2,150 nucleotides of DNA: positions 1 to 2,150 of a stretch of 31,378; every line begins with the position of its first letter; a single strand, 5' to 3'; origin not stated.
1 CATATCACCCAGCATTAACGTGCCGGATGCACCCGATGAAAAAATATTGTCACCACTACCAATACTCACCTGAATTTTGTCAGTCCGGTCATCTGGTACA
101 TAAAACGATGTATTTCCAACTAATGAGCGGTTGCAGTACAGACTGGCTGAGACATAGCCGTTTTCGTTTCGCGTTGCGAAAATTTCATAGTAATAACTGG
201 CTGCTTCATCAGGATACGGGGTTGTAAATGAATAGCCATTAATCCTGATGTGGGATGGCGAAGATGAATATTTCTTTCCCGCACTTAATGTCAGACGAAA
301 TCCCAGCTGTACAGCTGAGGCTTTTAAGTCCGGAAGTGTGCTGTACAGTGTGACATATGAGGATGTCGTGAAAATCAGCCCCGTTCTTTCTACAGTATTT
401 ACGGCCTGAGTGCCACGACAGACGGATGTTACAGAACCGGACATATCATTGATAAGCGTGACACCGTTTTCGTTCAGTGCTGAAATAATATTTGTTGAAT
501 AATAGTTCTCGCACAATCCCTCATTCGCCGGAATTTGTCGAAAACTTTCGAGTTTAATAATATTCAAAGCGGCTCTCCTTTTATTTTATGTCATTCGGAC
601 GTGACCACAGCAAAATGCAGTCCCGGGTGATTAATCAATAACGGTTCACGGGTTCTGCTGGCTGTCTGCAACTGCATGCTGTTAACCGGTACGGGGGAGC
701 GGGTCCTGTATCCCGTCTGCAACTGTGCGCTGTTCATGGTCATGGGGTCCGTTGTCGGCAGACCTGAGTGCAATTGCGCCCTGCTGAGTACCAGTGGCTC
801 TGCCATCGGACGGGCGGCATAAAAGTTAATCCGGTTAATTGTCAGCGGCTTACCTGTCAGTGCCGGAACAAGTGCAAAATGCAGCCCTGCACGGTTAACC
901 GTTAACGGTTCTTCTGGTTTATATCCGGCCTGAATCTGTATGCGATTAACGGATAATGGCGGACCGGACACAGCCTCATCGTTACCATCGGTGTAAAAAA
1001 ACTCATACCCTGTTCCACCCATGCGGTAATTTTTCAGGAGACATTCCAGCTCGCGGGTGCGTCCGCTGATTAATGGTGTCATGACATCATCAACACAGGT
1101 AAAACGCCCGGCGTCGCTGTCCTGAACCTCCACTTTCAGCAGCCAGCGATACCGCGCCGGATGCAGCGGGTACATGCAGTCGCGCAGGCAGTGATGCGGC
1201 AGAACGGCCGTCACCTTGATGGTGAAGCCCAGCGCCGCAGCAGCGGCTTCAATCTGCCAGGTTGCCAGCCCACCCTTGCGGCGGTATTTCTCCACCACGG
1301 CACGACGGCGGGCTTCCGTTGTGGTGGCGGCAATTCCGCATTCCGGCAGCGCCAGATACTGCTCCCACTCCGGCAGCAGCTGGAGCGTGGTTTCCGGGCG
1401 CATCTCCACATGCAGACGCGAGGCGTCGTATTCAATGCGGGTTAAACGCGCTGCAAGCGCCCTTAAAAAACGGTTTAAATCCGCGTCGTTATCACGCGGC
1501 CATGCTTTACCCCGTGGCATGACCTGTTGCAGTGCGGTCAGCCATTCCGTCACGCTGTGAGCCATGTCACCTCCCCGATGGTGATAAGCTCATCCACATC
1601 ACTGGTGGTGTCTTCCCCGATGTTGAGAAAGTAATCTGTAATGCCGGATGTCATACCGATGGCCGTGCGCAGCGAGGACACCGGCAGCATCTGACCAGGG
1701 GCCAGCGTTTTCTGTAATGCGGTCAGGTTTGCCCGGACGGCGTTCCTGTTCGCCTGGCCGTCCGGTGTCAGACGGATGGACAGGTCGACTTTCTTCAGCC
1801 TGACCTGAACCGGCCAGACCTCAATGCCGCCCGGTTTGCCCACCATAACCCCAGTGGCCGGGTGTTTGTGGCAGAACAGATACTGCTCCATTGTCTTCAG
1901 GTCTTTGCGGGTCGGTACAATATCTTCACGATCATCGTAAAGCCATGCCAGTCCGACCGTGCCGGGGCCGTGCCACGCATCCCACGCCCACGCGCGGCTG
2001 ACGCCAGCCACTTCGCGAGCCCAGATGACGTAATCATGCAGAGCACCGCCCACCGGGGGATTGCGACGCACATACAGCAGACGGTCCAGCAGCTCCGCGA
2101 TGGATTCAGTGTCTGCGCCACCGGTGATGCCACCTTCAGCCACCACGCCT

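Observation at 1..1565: Non-canonical tail-fibre module: gp48-like protein with seven 17-aa repeats, then an AT-rich fibre ORF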

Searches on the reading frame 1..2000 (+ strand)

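Call 13: search_protein_families(library=pfam, proteins=[L001:11509-12567:-, L001:10657-11466:-, L001:10112-10678:-, L001:9655-10167:-], max_evalue=1)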
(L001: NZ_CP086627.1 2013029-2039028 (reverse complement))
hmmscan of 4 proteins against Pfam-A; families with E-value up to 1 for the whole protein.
L001:11509-12567:- (352 aa): 0 families

L001:10657-11466:- (269 aa): 1 family
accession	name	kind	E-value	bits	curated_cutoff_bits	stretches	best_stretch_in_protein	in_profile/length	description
PF23972.1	DUF7298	-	0.044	13.9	27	1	167-251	66-147/167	Domain of unknown function (DUF7298)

L001:10112-10678:- (188 aa): 1 family
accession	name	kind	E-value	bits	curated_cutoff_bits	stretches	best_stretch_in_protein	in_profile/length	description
PF02413.22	Caudo_TAP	-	7.8e-21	75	22.1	1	74-184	24-130/131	Caudovirales tail fibre assembly protein, lambda gpK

L001:9655-10167:- (170 aa): 5 families
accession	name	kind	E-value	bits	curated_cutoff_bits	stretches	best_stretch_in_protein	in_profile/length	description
PF08400.16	phage_tail_N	-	9.8e-25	87.6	26.6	1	18-141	5-130/134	Prophage tail fibre N-terminal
PF13620.12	CarboxypepD_reg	-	2.4e-08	34.6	32.3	1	18-89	2-69/82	Carboxypeptidase regulatory-like domain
PF22904.2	NOMO1-like_2nd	-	0.026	15.1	27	1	26-85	13-71/90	BOS complex subunit NOMO1-like, second beta sandwich domain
PF17802.7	SpaA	-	0.13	12.9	23.1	1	26-74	12-58/91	Prealbumin-like fold domain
PF17210.9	SdrD_B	-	0.24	12.1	29.7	1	31-79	25-69/112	SdrD B-like domain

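Call 14: search_protein_families(library=phrogs, proteins=[L001:11509-12567:-, L001:10657-11466:-, L001:10112-10678:-, L001:9655-10167:-], max_evalue=0.1)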
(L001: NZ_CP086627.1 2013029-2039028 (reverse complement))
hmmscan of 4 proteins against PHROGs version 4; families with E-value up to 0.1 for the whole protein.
L001:11509-12567:- (352 aa): 1 family
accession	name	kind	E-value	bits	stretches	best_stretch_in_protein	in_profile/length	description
phrog_8291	-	unknown function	4.5e-242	803.1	1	1-348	1-348/349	-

L001:10657-11466:- (269 aa): 38 families (the best 25 are shown)
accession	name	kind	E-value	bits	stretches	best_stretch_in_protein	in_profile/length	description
phrog_1833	-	tail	1.3e-106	357.8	2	126-269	171-322/322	tail fiber protein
phrog_6859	-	tail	2.3e-50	172.9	2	1-148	1-118/346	tail fiber protein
phrog_454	-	tail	1.7e-32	113.6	2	199-268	857-921/1376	tail fiber protein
phrog_32166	-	unknown function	1.3e-19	71.8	1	1-81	1-81/152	-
phrog_12846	-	tail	2e-14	54.3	1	192-269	474-552/552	tail fiber protein; Ig-domain containing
phrog_2901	-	unknown function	2e-13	51.3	1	166-268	211-328/331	-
phrog_1858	-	tail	7.6e-13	48.3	1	1-158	1-104/1018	tail fiber protein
phrog_381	-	tail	2.5e-10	41.3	1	170-268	466-564/566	tail fiber protein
phrog_17105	-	unknown function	6.9e-10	39.1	1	12-84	3-76/528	-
phrog_37852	-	unknown function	4.3e-09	36.5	1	120-200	130-211/397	-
phrog_18834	-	unknown function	4.4e-09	37.5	1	26-77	21-72/338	-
phrog_26292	-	tail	4.5e-09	35.7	1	162-202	63-103/1190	tail fiber protein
phrog_11303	-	tail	7.2e-09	36.8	1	69-192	81-207/231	tail fiber protein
phrog_4209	-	tail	7.7e-09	36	1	4-106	20-122/406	tail fiber protein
phrog_6722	-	tail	3e-08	33.5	1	159-197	184-221/974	tail fiber protein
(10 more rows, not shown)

L001:10112-10678:- (188 aa): 10 families
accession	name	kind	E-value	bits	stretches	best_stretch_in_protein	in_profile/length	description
phrog_136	-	tail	5.5e-56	190.5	1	12-185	2-177/178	tail fiber assembly protein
phrog_29882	-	unknown function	4.2e-25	88.6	1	13-61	1-49/50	-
phrog_3792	-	tail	5.4e-19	69.3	1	111-184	10-77/78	tail assembly chaperone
phrog_188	-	tail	1.8e-15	58.2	1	110-187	113-184/207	tail fiber assembly protein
phrog_105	-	tail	4e-11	43.7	1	115-187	139-205/239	tail fiber assembly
phrog_21546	-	tail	6.2e-11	43.4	1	13-88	2-78/96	tail fiber protein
phrog_11571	-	tail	2.7e-10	41.6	1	13-104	1-92/223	tail fiber protein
phrog_27624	-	unknown function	4.4e-07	30.9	1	30-87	37-93/225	-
phrog_24494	-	tail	4.8e-05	24.6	1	14-89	3-83/93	tail fiber chaperone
phrog_5572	-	unknown function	0.013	16.9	1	110-186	54-126/130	-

L001:9655-10167:- (170 aa): 11 families
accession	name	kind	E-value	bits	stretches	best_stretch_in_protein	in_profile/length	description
phrog_2636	-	tail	2.4e-43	150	1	15-130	2-119/568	tail fiber protein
phrog_4128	-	tail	4e-32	113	1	18-143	5-132/603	tail fiber protein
phrog_3279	-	tail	6.1e-23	83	1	19-140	6-129/396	tail fiber protein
phrog_366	-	tail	1.4e-21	78.5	1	20-140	7-129/474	tail fiber protein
phrog_17582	-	tail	2.9e-18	67.1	1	20-131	7-120/296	tail fiber protein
phrog_1419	-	tail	7.5e-18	65.1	1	17-138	4-127/793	tail protein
phrog_23469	-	unknown function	4.8e-15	56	1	18-129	4-117/673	-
phrog_8713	-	tail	8.4e-13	49.1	1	19-130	6-119/509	tail fiber protein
phrog_295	-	tail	1.3e-10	41.7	1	18-141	5-130/794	tail fiber protein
phrog_6578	-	tail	1.7e-09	37.1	1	52-143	8-100/1210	tail fiber protein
phrog_11437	-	unknown function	0.0024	19.1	1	18-76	5-64/72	-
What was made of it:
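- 1..567 (-): First 189 codons of the 352-aa lectin-like protein (phrog_8291, unknown function); the rest is off-window. PHROG E 4.5e-242 (call 14).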

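Call 15: search_dna_similar(query=L001:11509-12567:-, collection=phages, mode=protein, max_rows=25)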
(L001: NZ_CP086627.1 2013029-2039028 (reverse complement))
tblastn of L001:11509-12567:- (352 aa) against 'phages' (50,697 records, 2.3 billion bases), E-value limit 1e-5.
No match.

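Call 25: find_homologous_proteins(query=L001:11509-12567:-, max_evalue=0.001)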
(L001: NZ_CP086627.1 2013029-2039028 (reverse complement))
Query L001:11509-12567:- (352 aa): 27 proteins with E <= 0.001 among 2345 candidates.
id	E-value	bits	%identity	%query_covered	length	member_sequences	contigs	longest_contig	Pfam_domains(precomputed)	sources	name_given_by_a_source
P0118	2.2e-224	762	99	100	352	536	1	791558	-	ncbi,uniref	ncbi:hypothetical protein [Escherichia coli]|uniref:hypothetical protein n=1 Tax=Escherichia coli Ta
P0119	7.5e-206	701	92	99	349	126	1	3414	-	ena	-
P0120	1.1e-198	677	94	94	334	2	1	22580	-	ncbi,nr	ncbi:TPA: hypothetical protein N6129_004575 [Escherichia coli]|nr:hypothetical protein [Escherichia 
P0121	8.1e-195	664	87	99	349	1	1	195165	-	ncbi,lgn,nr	ncbi:TPA: hypothetical protein M2Q89_003776 [Escherichia coli]|nr:hypothetical protein [Escherichia 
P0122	5.9e-192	655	86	100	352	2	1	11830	-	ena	-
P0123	1.1e-188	644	84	99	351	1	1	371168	-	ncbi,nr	ncbi:hypothetical protein QUQ58_002044 [Escherichia coli]|nr:hypothetical protein [Escherichia coli]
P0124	6.6e-183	625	83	99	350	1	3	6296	-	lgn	-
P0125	9.4e-178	608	78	100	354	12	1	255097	-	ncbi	-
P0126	2.7e-176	604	80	99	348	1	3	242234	-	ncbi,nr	ncbi:hypothetical protein GY514_001241 [Escherichia coli]|nr:hypothetical protein [Escherichia coli]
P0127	1.2e-172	592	76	99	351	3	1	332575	-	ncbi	ncbi:hypothetical protein ACV2X7_02760 [Escherichia coli]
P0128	2.6e-167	574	77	99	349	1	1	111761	-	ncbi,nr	ncbi:hypothetical protein QUQ58_004008 [Escherichia coli]|nr:hypothetical protein [Escherichia coli]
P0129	5.9e-162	556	96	76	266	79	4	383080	-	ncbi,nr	ncbi:TPA: hypothetical protein N6226_001618, partial [Escherichia coli]|nr:hypothetical protein [Esc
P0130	1.1e-158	546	74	99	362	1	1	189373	-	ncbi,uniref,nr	ncbi:hypothetical protein [Escherichia coli]|uniref:hypothetical protein n=1 Tax=Escherichia coli Ta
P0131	6.1e-153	527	100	70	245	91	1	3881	-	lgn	-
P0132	8.5e-148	510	71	100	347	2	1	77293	-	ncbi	ncbi:hypothetical protein ABLL30_001411 [Escherichia coli]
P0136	6.1e-98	346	53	99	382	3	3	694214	-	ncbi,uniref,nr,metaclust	ncbi:hypothetical protein [Raoultella planticola]|uniref:hypothetical protein n=1 Tax=Raoultella pla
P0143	3.9e-66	242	43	95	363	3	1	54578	-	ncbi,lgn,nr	ncbi:hypothetical protein G5G67_003591 [Escherichia coli]|nr:hypothetical protein [Escherichia coli]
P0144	1.2e-61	227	39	98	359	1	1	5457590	-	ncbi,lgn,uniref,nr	ncbi:hypothetical protein [Escherichia coli]|uniref:hypothetical protein n=1 Tax=Escherichia coli Ta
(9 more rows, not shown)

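Call 32: predict_structure(alignment_id=A2)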
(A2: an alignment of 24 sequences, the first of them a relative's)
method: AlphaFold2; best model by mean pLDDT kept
length: 352 residues; sequences in the alignment: 24
mean_pLDDT: 90.3   pTM: 0.89
mean pLDDT of the five models: 90.3, 89.9, 87.4, 86.1, 82.3
residues with pLDDT >= 90: 241; 70-90: 94; 50-70: 14; < 50: 3
segments of 3 or more residues with pLDDT < 50: none
pLDDT, mean of each block of 10 residues (from residue 1): 93 89 93 91 94 91 92 96 98 91 87 91 96 96 97 97 96 80 93 95 94 94 88 88 86 89 94 90 78 94 73 75 91 94 85 41
secondary structure, 60 per line:
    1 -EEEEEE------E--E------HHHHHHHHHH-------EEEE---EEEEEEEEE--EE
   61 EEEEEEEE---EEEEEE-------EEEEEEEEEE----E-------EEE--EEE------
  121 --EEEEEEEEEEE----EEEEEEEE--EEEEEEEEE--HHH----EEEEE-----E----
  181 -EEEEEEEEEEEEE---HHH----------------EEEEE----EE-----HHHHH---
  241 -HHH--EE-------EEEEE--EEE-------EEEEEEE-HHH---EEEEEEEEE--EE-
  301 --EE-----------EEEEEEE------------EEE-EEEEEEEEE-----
elements in order: E2-7 H24-33 E41-44 E48-56 E59-68 E72-77 E85-94 E107-109 E112-114 E123-133 E138-145 E148-156 E166-170 E182-194 E217-221 H233-237 E256-260 E263-265 E273-279 E287-295 E316-322 E335-337 E339-347
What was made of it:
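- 1..567 (-): AF2 pLDDT 90.3, pTM 0.89 (call 32).
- The partner models confidently as a monomer (pTM 0.89, call 32).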

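Call 44: fold_search(model_id=the predicted structure, library=viral)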
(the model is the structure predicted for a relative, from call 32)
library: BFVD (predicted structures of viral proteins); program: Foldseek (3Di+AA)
matches with E <= 10: 1591; with E <= 0.001: 126
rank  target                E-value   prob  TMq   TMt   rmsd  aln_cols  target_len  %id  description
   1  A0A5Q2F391            4.7e-14  1.00  0.62  0.68   5.5       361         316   13  Uncharacterized protein [Serratia phage JS26]
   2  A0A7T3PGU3            6.1e-14  1.00  0.65  0.65   5.2       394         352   14  Virion structural protein [Achromobacter phage vB_AchrS_AchV4]
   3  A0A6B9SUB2            2.2e-13  1.00  0.56  0.59   6.9       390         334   13  (no name in the UniProt tables at hand)
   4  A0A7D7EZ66            2.3e-13  1.00  0.69  0.70   4.6       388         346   14  (no name in the UniProt tables at hand)
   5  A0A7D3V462            2.3e-13  1.00  0.65  0.66   5.9       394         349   14  (no name in the UniProt tables at hand)
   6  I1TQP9                5.2e-13  1.00  0.60  0.59   6.4       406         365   13  (no name in the UniProt tables at hand)
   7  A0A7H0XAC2            1.1e-12  1.00  0.63  0.60   5.9       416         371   16  (no name in the UniProt tables at hand)
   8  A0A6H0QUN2            7.3e-12  1.00  0.65  0.68   5.3       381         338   15  (no name in the UniProt tables at hand)
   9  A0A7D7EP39            1.1e-11  1.00  0.59  0.58   6.7       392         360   13  (no name in the UniProt tables at hand)
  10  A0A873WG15            2.4e-11  1.00  0.56  0.62   5.9       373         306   13  Uncharacterized protein [Providencia phage Kokobel1]
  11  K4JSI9                3.7e-11  1.00  0.61  0.60   7.0       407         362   10  (no name in the UniProt tables at hand)
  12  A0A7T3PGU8            4.3e-11  1.00  0.32  0.30  13.0       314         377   16  Uncharacterized protein [Achromobacter phage vB_AchrS_AchV4]
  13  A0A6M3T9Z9            6.6e-11  1.00  0.54  0.38  12.1       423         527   12  Uncharacterized protein [Sphingomonas phage Kharn]
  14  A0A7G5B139            1.6e-10  1.00  0.55  0.50   6.7       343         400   15  Uncharacterized protein [Providencia phage vB_PreS-Stilesk]
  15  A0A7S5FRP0            1.6e-10  1.00  0.51  0.55   7.6       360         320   12  (no name in the UniProt tables at hand)
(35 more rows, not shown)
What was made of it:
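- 1..567 (-): Full-length fold matches to phage proteins, one named a virion structural protein (call 44).
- Closest known: Two-jelly-roll phage proteins of siphophages JS26, AchV4, Kokobel1, Motura and JC01. Same: One is named a virion structural protein (call 44).
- Its full-length fold matches phage proteins, one named a virion structural protein (call 44).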

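Call 47: search_solved_structures(query=A2, max_evalue=1)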
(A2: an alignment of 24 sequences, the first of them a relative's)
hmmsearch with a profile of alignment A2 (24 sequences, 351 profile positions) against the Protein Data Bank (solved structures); distinct sequences matched with E-value up to 1: 1.
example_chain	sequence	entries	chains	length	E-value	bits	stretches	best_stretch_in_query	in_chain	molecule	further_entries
1wex_A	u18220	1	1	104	0.32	13.2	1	211-272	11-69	HYPOTHETICAL PROTEIN (RIKEN CDNA 2810036L13)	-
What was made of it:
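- On Tail fibre protein (Mu S / P2 H / lambda Stf type), tested for the ORF at 1-567: No PDB relative (call 47).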

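Call 48: find_encoding_contigs(protein=P0144, flank=6000, max_places=2)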
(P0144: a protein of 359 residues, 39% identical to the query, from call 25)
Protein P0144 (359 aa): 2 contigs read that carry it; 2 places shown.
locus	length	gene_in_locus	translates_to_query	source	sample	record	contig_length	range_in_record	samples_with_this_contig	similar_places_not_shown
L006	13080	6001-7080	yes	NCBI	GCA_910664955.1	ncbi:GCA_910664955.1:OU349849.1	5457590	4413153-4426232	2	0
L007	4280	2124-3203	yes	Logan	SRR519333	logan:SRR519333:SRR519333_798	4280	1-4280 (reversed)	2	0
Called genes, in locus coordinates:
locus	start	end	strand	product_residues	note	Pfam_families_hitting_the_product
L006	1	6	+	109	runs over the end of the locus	PF05939:Phage_min_tail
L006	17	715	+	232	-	PF05100:Phage_tail_L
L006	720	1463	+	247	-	PF14464:Prok-JAB, PF00877:NLPC_P60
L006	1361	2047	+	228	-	PF06805:Lambda_tail_I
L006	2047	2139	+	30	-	-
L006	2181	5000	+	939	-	PF24801:FNIII-A_GpJ, PF13550:Phage-tail_3, PF24421:Ig_J, PF24489:Ig_J_second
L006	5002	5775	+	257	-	PF08400:phage_tail_N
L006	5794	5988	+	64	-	-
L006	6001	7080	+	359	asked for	-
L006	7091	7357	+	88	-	-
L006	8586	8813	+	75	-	-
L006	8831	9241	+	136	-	-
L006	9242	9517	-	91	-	PF07358:DUF1482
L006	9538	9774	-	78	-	PF07351:DUF1480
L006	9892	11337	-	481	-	PF17125:Methyltr_RsmF_N, PF22458:RsmF-B_ferredox (weak), PF01189:Methyltr_RsmB-F, PF21150:YebU_pre-PUA_dom, PF13636:Methyltranf_PUA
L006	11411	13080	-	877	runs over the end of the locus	PF02470:MlaD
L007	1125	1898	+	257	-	PF08400:phage_tail_N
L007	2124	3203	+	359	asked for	-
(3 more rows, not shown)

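Call 49: find_encoding_contigs(protein=P0136, flank=6000, max_places=2)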
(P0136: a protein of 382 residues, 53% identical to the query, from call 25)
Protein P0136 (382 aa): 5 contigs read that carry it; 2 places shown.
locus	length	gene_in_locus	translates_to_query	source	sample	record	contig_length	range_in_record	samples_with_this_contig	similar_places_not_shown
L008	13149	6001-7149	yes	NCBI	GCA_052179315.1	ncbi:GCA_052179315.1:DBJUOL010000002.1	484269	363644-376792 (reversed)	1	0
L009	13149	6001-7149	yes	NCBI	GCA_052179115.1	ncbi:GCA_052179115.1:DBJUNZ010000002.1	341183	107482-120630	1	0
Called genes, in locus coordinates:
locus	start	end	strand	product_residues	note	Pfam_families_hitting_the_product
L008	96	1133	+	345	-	-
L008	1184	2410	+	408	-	PF04865:Baseplate_J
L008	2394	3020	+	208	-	-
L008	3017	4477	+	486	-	-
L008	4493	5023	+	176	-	PF02413:Caudo_TAP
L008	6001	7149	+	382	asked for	-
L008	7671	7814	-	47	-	-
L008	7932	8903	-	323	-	PF04393:DUF535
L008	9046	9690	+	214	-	PF00149:Metallophos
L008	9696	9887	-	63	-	PF07358:DUF1482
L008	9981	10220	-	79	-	PF07351:DUF1480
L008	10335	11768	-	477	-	PF17125:Methyltr_RsmF_N, PF22458:RsmF-B_ferredox (weak), PF01189:Methyltr_RsmB-F, PF21150:YebU_pre-PUA_dom, PF13636:Methyltranf_PUA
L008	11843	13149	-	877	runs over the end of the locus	PF02470:MlaD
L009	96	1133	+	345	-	-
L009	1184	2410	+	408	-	PF04865:Baseplate_J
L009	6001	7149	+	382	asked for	-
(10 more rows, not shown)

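Call 50: find_encoding_contigs(protein=P0143, flank=6000, max_places=2)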
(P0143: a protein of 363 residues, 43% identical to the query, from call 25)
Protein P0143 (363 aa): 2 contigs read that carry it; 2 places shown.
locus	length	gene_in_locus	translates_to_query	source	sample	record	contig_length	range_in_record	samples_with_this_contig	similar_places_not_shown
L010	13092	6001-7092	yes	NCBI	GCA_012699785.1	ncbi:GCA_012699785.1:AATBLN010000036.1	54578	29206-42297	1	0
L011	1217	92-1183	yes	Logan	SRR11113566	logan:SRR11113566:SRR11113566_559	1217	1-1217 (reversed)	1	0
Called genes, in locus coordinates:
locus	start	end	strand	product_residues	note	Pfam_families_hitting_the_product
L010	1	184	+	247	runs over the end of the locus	PF14464:Prok-JAB, PF00877:NLPC_P60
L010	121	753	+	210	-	PF06805:Lambda_tail_I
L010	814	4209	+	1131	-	PF24801:FNIII-A_GpJ, PF13550:Phage-tail_3, PF24421:Ig_J, PF24489:Ig_J_second, PF09327:Phage_Tail_Tip, PF12421:Ig_GpJ_C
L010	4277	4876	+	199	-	PF06316:Ail_Lom, PF13505:OMP_b-brl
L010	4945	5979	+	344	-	PF08400:phage_tail_N, PF13620:CarboxypepD_reg (weak), PF03406:Phage_fiber_2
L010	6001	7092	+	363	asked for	-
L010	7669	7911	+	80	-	-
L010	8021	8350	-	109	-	PF03692:CxxCxxCC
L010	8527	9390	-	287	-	PF00528:BPD_transp_1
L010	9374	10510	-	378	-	PF00005:ABC_tran, PF08402:TOBE_2 (weak)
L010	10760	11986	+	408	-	PF05343:Peptidase_M42 (faint), PF01546:Peptidase_M20, PF07687:M20_dimer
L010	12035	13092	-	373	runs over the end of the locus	PF08007:JmjC_2, PF20514:WHD_ROXA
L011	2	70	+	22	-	?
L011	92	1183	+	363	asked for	-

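Call 65: find_related_loci(query=A2, collection=viral_contigs, flank=6000)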
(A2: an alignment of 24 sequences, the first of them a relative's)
Query A2 (352 aa) in viral_contigs; peptide patterns used: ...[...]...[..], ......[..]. (x = any residue, [..] = any of these).
53 stretches matched a pattern; 28 encode a relative of the query (tblastn E <= 1e-3); 27 distinct loci.
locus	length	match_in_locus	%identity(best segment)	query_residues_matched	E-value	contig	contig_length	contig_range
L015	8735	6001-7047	98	1-349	0e+0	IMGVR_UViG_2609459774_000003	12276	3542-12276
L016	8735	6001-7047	97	1-349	0e+0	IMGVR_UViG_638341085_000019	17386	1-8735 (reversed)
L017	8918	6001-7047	97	1-349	0e+0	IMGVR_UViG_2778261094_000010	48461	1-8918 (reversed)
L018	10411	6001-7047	97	1-349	0e+0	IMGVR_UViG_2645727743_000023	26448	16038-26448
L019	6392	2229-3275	97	1-349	0e+0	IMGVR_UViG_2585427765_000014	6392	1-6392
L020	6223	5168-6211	97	1-348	0e+0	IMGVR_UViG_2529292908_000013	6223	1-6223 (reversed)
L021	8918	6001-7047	96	1-349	0e+0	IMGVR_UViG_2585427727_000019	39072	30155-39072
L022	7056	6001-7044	96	1-348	0e+0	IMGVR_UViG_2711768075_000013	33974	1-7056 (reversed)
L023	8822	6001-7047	96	1-349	0e+0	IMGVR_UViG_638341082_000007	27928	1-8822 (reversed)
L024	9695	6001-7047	97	1-349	0e+0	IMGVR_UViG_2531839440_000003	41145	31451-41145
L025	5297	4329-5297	96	1-323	0e+0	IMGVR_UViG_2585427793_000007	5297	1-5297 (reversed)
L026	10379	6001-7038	88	1-346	0e+0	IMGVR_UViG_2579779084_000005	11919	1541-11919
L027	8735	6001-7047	97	1-349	0e+0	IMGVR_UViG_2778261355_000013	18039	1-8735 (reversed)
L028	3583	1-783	97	92-352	4e-175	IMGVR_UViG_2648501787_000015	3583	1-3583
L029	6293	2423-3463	71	1-352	2e-158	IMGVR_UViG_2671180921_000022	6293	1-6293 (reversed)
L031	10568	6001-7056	62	1-352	3e-136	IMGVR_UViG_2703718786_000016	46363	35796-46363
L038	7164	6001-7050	50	1-349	2e-97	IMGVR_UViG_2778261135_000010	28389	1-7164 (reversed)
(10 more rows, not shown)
